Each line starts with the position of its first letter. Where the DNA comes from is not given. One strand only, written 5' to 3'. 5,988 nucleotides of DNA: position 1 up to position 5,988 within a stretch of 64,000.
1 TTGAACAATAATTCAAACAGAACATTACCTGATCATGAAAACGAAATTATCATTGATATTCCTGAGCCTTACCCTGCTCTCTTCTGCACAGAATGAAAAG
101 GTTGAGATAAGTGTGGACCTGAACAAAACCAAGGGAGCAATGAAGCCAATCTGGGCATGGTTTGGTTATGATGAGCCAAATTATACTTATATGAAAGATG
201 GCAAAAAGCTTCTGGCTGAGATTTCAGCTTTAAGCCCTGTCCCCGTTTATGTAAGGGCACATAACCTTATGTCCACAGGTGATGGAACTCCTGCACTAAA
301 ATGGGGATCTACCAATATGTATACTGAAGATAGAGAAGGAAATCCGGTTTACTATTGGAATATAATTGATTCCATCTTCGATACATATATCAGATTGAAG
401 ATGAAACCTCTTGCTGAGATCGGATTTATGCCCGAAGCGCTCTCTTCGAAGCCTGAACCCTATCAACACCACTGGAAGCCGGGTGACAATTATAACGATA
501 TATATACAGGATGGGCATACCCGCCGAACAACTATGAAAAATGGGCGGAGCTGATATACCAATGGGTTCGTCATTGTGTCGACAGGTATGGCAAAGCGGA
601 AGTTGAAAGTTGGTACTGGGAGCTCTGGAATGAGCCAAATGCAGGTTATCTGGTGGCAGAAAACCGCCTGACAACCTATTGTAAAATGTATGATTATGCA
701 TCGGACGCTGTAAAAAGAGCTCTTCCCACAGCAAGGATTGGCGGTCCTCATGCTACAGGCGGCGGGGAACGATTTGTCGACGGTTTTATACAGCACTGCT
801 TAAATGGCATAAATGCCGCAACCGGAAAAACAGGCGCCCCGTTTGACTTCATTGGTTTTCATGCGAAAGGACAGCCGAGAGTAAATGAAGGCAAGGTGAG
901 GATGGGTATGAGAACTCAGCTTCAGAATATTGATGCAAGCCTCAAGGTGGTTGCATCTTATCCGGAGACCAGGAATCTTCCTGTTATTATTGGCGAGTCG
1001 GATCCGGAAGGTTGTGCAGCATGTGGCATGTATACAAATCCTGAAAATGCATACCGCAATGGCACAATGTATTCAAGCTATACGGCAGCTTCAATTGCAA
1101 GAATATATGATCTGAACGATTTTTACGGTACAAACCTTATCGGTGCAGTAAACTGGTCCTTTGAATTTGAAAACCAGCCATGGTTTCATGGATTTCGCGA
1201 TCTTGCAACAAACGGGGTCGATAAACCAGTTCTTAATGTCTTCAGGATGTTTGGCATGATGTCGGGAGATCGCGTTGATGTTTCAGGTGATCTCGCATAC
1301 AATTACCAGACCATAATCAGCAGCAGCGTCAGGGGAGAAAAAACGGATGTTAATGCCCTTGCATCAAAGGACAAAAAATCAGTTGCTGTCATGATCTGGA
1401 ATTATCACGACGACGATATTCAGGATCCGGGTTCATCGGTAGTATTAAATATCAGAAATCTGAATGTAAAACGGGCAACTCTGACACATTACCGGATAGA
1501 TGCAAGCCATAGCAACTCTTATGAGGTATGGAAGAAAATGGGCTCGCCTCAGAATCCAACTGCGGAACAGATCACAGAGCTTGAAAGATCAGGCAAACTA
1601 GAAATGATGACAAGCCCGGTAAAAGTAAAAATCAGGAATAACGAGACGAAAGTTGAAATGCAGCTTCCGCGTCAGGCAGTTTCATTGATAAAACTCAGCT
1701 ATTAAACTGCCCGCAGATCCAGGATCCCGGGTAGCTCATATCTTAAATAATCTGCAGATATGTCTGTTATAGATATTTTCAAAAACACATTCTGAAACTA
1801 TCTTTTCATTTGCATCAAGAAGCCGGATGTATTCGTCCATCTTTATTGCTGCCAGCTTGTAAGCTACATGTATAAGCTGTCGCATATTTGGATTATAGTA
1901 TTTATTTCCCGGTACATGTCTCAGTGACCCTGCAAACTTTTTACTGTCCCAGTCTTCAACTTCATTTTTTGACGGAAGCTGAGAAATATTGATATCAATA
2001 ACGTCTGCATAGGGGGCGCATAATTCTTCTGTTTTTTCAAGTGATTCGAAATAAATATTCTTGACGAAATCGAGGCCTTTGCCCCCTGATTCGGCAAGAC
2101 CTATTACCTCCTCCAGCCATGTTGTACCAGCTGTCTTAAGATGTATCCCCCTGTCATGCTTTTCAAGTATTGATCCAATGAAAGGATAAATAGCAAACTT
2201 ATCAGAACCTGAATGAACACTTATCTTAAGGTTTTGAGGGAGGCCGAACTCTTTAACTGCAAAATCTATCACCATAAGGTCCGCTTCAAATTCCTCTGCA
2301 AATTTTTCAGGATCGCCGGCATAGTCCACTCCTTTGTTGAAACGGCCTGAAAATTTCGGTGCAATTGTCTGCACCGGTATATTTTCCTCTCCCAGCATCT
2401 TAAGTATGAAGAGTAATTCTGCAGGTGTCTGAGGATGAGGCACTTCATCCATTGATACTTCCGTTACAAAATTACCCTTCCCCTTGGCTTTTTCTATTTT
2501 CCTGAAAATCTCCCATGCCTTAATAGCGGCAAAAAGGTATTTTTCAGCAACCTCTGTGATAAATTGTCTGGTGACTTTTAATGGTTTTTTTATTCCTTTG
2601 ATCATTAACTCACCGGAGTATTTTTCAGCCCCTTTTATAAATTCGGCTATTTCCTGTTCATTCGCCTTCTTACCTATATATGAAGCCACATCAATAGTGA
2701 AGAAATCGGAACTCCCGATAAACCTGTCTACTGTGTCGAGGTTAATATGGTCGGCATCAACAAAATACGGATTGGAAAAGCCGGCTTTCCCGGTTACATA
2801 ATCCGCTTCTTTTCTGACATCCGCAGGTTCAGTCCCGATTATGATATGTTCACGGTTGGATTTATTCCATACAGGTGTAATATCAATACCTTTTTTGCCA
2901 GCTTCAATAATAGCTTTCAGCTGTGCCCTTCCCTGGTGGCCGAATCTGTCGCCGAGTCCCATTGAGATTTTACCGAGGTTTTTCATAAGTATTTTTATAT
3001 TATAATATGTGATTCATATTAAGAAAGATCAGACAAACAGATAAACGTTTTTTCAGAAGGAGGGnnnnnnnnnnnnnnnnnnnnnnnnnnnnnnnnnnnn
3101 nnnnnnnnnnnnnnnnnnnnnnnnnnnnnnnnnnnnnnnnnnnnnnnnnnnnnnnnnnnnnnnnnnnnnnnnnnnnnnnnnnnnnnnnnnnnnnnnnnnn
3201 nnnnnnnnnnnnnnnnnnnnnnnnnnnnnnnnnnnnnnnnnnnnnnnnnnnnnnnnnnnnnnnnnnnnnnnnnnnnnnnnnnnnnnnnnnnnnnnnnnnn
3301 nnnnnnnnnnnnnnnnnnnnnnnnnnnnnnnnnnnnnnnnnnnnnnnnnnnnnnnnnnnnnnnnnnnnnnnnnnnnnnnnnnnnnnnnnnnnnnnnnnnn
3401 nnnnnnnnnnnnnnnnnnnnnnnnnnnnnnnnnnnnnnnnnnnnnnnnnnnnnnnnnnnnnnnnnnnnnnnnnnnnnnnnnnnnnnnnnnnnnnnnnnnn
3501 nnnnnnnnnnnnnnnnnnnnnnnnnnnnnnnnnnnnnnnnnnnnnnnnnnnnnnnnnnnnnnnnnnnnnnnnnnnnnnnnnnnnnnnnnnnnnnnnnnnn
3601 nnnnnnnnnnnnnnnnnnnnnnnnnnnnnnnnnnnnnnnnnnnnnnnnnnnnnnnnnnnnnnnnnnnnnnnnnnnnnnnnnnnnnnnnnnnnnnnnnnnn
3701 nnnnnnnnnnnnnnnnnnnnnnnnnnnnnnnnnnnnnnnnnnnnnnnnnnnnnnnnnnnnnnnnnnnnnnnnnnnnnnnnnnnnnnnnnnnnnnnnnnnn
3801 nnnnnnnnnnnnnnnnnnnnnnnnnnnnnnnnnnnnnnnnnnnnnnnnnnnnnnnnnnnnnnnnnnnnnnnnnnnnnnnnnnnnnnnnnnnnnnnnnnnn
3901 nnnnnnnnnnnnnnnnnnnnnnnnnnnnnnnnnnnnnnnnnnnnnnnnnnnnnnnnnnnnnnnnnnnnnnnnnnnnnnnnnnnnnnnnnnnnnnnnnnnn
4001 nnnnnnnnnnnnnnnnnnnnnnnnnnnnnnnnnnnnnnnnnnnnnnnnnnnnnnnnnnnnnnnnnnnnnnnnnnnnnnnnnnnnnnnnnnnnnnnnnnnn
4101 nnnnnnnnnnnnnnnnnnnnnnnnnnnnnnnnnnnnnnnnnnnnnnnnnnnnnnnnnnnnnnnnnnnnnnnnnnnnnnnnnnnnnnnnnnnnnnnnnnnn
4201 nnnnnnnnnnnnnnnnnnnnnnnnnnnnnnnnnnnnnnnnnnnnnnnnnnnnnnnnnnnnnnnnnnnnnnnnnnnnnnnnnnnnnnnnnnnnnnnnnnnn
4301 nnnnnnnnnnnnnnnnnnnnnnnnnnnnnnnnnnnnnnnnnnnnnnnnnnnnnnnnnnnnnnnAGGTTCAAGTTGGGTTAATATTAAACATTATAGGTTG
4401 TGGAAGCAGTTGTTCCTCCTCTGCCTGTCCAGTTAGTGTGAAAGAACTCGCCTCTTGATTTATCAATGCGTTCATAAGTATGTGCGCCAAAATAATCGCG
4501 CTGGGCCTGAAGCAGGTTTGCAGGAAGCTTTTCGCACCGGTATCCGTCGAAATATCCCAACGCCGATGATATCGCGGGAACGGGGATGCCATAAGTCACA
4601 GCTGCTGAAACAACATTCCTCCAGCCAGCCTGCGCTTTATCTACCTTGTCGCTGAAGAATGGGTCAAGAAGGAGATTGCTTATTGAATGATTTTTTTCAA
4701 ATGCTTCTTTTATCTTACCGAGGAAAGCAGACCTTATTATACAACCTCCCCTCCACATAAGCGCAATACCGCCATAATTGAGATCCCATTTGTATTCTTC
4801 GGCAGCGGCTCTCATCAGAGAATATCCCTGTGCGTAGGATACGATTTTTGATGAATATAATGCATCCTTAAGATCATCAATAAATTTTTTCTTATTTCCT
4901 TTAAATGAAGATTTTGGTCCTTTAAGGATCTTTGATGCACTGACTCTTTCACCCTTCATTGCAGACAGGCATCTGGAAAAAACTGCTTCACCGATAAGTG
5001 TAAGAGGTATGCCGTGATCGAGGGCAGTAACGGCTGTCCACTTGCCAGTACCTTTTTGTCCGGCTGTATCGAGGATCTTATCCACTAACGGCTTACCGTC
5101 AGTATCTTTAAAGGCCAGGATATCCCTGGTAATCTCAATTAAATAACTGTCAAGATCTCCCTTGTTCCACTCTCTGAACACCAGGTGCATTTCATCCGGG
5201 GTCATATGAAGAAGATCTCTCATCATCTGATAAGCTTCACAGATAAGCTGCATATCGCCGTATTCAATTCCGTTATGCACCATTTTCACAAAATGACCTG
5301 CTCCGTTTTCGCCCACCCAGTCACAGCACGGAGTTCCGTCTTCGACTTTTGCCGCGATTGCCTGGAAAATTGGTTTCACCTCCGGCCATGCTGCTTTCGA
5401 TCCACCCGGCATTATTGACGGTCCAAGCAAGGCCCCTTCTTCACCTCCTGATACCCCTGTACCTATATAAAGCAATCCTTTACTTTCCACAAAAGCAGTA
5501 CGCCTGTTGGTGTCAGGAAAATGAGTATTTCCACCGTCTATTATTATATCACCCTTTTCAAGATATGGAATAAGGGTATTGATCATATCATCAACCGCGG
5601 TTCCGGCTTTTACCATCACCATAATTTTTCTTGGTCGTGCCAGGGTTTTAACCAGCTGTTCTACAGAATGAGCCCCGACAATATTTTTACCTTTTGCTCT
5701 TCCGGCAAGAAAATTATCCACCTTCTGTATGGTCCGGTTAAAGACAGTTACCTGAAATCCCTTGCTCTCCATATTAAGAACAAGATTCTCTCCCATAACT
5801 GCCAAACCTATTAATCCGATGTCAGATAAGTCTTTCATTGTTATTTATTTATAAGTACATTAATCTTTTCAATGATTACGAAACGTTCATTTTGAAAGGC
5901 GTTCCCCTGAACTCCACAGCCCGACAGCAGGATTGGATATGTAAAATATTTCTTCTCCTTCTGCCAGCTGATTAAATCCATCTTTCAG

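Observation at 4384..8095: LarA-family nickel-pincer enzyme between fructuronate reductase and 6-phosphogluconate dehydrogenase: predicted mannonate/gluconate 2-epimerase shunt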

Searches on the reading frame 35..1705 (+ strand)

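Call 3: search_protein_families(library=pfam, proteins=[window:35-1705:+])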
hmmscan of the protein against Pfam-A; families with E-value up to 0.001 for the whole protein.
window:35-1705:+ (556 aa): 1 family
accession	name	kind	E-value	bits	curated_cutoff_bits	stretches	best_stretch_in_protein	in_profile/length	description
PF01229.23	Glyco_hydro_39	-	2.5e-53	182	26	1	25-520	3-455/472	Glycosyl hydrolases family 39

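Call 4: search_protein_families(library=ncbifam, proteins=[window:35-1705:+])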
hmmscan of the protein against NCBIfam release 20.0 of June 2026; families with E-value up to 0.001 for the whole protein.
window:35-1705:+ (556 aa): 1 family
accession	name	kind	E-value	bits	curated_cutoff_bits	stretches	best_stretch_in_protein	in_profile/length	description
NF042992.1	alph1,4rhamsidase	equivalog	4.4e-06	25.7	850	1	159-238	142-220/471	alpha-1,4-L-rhamnosidase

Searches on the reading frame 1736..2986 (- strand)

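Call 3: search_protein_families(library=pfam, proteins=[window:1736-2986:-])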
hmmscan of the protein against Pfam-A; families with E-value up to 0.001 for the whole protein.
window:1736-2986:- (416 aa): 1 family
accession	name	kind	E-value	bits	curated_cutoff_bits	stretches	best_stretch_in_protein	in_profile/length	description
PF16257.11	UxaE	-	2.2e-52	178.7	27.1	1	6-401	80-464/475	tagaturonate epimerase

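Call 4: search_protein_families(library=ncbifam, proteins=[window:1736-2986:-])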
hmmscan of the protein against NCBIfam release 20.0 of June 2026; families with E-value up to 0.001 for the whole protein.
window:1736-2986:- (416 aa): 0 families

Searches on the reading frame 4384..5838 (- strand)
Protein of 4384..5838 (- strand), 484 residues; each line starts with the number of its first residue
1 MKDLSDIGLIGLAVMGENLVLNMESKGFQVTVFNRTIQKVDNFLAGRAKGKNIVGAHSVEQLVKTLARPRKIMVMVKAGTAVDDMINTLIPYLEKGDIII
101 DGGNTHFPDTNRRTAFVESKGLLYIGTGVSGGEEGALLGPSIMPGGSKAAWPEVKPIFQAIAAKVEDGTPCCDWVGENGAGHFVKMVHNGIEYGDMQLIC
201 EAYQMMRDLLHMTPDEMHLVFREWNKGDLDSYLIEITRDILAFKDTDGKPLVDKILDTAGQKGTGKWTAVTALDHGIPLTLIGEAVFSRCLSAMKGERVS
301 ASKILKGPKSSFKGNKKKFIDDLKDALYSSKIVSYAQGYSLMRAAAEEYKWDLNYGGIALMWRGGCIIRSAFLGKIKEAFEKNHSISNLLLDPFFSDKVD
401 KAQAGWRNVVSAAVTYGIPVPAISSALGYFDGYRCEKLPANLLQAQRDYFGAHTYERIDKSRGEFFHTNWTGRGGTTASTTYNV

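Call 3: search_protein_families(library=pfam, proteins=[window:4384-5838:-])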
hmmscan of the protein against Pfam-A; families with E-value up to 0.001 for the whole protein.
window:4384-5838:- (484 aa): 3 families
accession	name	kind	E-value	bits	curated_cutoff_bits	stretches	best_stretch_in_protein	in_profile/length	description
PF00393.24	6PGD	-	7.7e-136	452.6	27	1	181-470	1-290/290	6-phosphogluconate dehydrogenase, C-terminal domain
PF03446.21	NAD_binding_2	-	9.6e-50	169.2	21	1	6-166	1-157/161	NAD binding domain of 6-phosphogluconate dehydrogenase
PF01488.26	Shikimate_DH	-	0.00043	20.8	24.3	1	6-68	14-75/138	Shikimate / quinate 5-dehydrogenase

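Call 4: search_protein_families(library=ncbifam, proteins=[window:4384-5838:-])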
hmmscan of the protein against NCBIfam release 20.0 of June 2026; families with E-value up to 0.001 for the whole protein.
window:4384-5838:- (484 aa): 10 families
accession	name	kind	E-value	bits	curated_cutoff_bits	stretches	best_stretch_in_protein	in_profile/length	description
TIGR00873.1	gnd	equivalog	1.2e-233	776.1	426.7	1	6-471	1-466/467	decarboxylating NADP(+)-dependent phosphogluconate dehydrogenase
NF006765.0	PRK09287.1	equivalog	1.1e-219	730.3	413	1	5-474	4-471/476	NADP-dependent phosphogluconate dehydrogenase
NF007161.0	PRK09599.1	subfamily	2.3e-83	279.9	271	2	6-315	2-296/302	NADP-dependent phosphogluconate dehydrogenase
TIGR00872.1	gnd_rel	equivalog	3.4e-65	220.2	297.2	2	7-314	3-292/299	phosphogluconate dehydrogenase (NAD(+)-dependent, decarboxylating)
TIGR01505.1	tartro_sem_red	equivalog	1.9e-16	60.1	340.75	1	7-202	2-186/291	2-hydroxy-3-oxopropionate reductase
NF008592.0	PRK11559.1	equivalog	2e-14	53.6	397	1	6-191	4-178/296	2-hydroxy-3-oxopropionate reductase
TIGR01692.1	HIBADH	equivalog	2.1e-12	47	291.6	1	10-205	2-186/288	3-hydroxyisobutyrate dehydrogenase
NF011633.0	PRK15059.1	equivalog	5.9e-10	38.8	451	1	7-191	3-175/292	2-hydroxy-3-oxopropionate reductase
NF043037.1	ThreonDh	equivalog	1.3e-09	37.9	350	1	6-189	4-177/297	L-threonate dehydrogenase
NF012005.0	PRK15461.1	equivalog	0.00038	19.7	348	1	6-192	3-178/298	sulfolactaldehyde 3-reductase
